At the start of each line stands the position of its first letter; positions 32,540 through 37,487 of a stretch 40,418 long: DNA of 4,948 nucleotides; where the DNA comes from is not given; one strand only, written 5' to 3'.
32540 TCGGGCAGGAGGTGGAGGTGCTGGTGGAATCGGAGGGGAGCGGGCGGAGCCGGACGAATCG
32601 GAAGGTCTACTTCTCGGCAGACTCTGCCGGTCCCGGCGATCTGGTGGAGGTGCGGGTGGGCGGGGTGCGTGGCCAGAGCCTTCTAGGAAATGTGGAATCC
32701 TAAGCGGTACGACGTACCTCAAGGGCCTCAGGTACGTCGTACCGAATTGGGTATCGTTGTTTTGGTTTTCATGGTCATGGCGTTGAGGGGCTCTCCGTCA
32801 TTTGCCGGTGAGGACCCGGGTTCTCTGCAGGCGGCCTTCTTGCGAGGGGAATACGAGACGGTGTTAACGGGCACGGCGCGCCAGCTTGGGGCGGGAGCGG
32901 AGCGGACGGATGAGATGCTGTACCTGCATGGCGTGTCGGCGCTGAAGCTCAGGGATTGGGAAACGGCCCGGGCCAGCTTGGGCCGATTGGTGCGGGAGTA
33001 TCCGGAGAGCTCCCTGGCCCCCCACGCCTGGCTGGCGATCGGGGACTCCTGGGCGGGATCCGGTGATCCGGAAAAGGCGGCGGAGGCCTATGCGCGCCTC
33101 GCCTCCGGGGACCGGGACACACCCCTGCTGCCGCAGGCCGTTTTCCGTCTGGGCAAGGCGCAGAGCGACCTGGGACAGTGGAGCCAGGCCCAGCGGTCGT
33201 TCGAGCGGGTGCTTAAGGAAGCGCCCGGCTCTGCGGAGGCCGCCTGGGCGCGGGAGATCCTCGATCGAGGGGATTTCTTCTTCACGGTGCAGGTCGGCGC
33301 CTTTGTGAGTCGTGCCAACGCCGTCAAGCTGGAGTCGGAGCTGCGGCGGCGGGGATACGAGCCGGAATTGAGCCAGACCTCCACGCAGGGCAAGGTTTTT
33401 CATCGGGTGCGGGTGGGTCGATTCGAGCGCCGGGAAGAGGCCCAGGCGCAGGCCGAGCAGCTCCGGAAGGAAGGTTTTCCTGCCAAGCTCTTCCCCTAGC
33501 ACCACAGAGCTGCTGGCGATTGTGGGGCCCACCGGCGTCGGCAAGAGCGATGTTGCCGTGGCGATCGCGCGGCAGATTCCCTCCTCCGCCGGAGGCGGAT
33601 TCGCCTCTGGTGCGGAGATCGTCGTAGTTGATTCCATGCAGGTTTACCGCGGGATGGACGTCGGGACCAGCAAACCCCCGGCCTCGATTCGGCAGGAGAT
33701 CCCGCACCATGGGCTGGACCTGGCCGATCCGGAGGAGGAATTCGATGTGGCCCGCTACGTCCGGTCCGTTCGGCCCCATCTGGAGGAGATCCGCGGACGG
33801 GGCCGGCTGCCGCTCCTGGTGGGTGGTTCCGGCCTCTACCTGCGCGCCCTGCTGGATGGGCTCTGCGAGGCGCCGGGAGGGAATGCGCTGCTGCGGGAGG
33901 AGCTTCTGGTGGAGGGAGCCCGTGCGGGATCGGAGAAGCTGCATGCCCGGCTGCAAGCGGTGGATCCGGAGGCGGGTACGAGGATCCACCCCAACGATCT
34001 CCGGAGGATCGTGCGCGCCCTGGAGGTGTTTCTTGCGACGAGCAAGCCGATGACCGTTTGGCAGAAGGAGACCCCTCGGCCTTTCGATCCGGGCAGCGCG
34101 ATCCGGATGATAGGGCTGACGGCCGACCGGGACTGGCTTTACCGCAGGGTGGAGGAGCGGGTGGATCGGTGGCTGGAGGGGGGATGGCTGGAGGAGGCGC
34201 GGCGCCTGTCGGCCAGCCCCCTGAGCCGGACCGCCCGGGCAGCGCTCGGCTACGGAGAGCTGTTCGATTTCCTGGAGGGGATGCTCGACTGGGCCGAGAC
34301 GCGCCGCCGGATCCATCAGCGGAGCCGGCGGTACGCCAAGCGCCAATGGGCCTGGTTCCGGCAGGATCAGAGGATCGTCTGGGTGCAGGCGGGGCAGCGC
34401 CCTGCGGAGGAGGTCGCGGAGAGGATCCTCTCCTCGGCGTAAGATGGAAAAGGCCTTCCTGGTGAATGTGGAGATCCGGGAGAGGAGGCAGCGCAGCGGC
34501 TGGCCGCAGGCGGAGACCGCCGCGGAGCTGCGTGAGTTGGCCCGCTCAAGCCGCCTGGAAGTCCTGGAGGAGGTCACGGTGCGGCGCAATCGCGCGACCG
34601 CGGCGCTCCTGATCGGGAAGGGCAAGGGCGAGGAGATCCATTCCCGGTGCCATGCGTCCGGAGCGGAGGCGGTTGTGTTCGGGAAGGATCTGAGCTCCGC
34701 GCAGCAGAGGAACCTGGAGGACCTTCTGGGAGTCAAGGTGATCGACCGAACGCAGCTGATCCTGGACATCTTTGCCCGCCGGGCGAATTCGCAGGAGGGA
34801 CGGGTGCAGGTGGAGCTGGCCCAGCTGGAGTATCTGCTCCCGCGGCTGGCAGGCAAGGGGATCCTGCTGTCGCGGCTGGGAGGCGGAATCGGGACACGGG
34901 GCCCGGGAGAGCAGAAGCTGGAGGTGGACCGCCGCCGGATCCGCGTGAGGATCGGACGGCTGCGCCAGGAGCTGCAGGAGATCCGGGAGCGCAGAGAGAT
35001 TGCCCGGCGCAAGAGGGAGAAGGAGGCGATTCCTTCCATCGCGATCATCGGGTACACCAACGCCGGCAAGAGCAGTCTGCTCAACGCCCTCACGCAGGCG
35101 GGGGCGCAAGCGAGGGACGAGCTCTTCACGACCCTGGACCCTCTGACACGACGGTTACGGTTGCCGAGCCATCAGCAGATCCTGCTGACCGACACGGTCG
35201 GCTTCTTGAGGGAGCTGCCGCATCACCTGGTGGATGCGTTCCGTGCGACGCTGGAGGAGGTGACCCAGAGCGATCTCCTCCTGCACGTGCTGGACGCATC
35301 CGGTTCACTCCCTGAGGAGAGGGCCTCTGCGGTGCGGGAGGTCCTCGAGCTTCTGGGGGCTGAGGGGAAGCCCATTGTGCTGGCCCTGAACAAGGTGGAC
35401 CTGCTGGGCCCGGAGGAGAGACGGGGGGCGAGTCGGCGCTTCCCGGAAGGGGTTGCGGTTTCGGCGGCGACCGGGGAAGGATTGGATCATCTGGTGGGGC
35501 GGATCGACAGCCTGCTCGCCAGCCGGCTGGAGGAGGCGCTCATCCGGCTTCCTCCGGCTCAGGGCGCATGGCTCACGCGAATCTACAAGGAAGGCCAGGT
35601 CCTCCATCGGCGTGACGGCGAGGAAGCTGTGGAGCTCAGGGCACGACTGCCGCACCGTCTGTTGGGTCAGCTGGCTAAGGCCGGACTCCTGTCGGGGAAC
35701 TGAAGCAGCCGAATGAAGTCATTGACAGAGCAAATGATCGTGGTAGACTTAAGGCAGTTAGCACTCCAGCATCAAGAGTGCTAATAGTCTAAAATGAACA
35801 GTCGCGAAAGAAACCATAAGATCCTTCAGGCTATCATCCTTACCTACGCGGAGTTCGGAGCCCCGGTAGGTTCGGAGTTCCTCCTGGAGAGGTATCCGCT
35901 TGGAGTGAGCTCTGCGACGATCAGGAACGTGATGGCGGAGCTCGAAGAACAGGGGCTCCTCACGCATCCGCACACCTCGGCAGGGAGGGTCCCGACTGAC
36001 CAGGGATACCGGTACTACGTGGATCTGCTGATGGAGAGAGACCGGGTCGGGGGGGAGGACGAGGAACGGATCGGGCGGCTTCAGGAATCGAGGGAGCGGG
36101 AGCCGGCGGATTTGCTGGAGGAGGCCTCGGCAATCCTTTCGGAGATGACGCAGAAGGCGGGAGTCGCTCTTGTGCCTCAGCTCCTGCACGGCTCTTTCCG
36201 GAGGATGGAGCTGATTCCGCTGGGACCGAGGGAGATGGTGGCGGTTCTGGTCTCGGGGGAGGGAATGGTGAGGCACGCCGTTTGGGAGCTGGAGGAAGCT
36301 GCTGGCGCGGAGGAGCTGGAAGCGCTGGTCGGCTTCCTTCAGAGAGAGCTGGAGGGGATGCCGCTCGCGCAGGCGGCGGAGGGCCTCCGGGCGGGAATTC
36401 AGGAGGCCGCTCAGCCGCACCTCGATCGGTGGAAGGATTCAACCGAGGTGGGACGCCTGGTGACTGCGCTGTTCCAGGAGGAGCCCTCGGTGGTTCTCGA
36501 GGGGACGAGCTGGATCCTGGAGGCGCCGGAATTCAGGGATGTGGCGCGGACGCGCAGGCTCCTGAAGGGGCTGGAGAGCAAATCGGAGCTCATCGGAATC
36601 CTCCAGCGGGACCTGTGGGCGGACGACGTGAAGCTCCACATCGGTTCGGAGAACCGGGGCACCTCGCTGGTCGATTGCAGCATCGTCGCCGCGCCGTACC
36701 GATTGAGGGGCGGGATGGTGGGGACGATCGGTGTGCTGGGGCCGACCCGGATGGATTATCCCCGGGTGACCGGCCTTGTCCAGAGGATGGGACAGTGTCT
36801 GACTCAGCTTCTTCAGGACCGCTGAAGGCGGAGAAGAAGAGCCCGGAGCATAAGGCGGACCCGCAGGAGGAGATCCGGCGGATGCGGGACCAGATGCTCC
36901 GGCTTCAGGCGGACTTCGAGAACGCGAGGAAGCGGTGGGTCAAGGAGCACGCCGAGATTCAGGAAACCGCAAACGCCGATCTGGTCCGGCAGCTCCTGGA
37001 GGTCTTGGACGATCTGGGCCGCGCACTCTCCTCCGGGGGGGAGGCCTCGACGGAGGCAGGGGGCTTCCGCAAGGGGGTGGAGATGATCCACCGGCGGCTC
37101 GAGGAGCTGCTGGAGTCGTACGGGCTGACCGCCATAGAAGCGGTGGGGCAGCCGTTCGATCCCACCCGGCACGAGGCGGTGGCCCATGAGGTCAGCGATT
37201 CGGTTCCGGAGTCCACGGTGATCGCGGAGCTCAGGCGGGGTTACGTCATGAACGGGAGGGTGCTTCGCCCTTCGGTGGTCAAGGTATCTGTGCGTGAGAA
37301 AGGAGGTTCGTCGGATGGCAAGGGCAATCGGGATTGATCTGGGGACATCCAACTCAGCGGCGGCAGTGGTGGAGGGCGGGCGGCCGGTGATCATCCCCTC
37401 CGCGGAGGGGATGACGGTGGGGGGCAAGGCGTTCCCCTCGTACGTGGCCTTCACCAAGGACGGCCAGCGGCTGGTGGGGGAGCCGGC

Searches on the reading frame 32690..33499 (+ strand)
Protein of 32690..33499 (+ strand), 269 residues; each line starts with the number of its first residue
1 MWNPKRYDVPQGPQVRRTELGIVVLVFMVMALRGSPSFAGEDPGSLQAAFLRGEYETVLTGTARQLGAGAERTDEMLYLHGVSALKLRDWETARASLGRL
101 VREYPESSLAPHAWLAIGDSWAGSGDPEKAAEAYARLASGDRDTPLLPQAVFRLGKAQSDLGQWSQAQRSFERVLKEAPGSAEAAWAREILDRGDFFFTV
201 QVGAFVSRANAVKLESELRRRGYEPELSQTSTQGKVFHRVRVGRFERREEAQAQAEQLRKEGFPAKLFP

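Call 31: search_protein_families(library=pfam, proteins=[window:32690-33499:+])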
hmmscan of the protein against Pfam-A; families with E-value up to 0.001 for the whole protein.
window:32690-33499:+ (269 aa): 10 families
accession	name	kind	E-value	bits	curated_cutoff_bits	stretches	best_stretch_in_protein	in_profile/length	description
PF13174.12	TPR_6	-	4.1e-17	62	26.3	2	77-107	3-33/33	Tetratricopeptide repeat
PF05036.18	SPOR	-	9.9e-17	61.5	21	1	197-263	4-70/76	SPOR domain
PF13432.12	TPR_16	-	7.7e-13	49.1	32.7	2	78-138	1-58/65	Tetratricopeptide repeat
PF07719.23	TPR_2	-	1.2e-11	44.2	27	0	149-180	2-33/34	Tetratricopeptide repeat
PF14559.12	TPR_19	-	5.5e-07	30.3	25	1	124-185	4-62/68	Tetratricopeptide repeat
PF13428.12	TPR_14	-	6.2e-06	26.8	23.5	0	148-185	1-38/44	Tetratricopeptide repeat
PF13176.12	TPR_7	-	2.2e-05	24.6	27.9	0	152-180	3-33/36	Tetratricopeptide repeat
PF00515.34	TPR_1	-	5.7e-05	23.2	27.8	0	152-179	5-32/34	Tetratricopeptide repeat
PF13181.12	TPR_8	-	0.00052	20.4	25.7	0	149-179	2-32/34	Tetratricopeptide repeat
PF09976.15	TPR_21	-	0.00061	20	25.5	0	78-177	43-142/193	Tetratricopeptide repeat-like domain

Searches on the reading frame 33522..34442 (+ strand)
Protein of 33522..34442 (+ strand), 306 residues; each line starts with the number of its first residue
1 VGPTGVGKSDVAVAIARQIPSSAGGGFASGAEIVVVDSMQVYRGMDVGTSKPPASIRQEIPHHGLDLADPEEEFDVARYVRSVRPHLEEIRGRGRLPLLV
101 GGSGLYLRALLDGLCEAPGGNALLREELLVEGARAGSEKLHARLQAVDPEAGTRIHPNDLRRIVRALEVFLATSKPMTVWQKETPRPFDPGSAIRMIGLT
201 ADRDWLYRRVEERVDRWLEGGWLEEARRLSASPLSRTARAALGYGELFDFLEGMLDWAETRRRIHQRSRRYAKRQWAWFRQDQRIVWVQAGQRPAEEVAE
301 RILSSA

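Call 31: search_protein_families(library=pfam, proteins=[window:33522-34442:+])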
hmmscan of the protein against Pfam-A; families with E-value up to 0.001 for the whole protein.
window:33522-34442:+ (306 aa): 1 family
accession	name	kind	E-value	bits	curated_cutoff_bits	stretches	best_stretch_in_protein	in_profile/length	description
PF01715.23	IPPT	-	1e-76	258.3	23.6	1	40-281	1-242/243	IPP transferase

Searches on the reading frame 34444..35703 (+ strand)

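Call 32: search_protein_families(library=pfam, proteins=[window:34444-35703:+], max_evalue=0.01)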
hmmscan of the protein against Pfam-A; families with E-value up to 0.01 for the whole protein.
window:34444-35703:+ (419 aa): 10 families
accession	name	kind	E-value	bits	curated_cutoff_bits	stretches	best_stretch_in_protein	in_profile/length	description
PF13167.11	GTP-bdg_N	-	2e-28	99.2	25.4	1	25-111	3-89/89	GTP-binding GTPase N-terminal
PF16360.10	GTP-bdg_M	-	2.2e-28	99.1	29.5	1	113-191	1-79/79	GTP-binding GTPase Middle Region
PF01926.29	MMR_HSR1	-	2e-23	83.1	21.9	1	199-317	2-113/113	50S ribosome-binding GTPase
PF19275.4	HflX_C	-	3.9e-10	40.1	26.4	1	336-404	12-81/102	HflX C-terminal domain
PF00009.33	GTP_EFTU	-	2.7e-06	27.5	26.5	0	273-322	90-136/188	Elongation factor Tu GTP binding domain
PF00350.29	Dynamin_N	-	3.6e-06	27.6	27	1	199-234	1-36/168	Dynamin family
PF13191.12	AAA_16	-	5.4e-06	27.4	32.6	1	179-323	8-146/167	AAA ATPase domain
PF02421.24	FeoB_N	-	8.4e-05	22.6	27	1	198-322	2-119/156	Ferrous iron transport protein B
PF03193.22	RsgA_GTPase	-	0.0018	18.5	30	0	198-226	108-136/174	RsgA GTPase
PF16897.10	MMR_HSR1_Xtn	-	0.0023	18.3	35.2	1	310-354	57-100/106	C-terminal region of MMR_HSR1 domain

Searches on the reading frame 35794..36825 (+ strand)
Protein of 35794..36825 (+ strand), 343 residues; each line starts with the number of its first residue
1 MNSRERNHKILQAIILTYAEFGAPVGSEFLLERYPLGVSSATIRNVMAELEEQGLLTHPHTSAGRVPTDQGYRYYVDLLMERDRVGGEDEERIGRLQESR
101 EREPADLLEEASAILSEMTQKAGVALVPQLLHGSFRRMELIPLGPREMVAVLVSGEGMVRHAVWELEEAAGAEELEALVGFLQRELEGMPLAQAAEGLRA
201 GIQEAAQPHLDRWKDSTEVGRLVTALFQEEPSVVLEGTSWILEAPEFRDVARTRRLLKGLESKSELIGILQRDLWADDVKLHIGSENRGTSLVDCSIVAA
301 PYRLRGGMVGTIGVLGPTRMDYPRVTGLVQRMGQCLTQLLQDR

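Call 32: search_protein_families(library=pfam, proteins=[window:35794-36825:+], max_evalue=0.01)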
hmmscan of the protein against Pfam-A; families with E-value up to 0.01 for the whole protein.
window:35794-36825:+ (343 aa): 2 families
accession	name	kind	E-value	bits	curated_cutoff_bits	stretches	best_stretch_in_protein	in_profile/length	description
PF01628.27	HrcA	-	3.6e-52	177.9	22.2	1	106-325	2-214/215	HrcA protein C terminal domain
PF08220.18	HTH_DeoR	-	0.0022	18.1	21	1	36-62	24-50/57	DeoR-like helix-turn-helix domain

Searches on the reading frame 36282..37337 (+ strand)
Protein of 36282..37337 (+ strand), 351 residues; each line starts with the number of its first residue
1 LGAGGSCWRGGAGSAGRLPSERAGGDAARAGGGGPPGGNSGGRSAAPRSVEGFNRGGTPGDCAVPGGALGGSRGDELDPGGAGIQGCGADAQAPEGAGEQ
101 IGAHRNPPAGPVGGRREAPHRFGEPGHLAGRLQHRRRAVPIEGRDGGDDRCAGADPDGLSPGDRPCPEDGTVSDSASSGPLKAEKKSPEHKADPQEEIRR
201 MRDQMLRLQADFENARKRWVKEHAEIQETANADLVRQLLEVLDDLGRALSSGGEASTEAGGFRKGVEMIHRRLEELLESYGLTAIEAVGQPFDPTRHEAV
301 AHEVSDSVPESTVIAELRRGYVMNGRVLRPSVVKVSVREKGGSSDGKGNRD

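Call 32: search_protein_families(library=pfam, proteins=[window:36282-37337:+], max_evalue=0.01)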
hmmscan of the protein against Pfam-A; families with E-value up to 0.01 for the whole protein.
window:36282-37337:+ (351 aa): 1 family
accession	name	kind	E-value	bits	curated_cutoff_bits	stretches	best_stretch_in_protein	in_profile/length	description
PF01025.24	GrpE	-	9.8e-44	149.4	25.8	1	181-336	9-164/165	GrpE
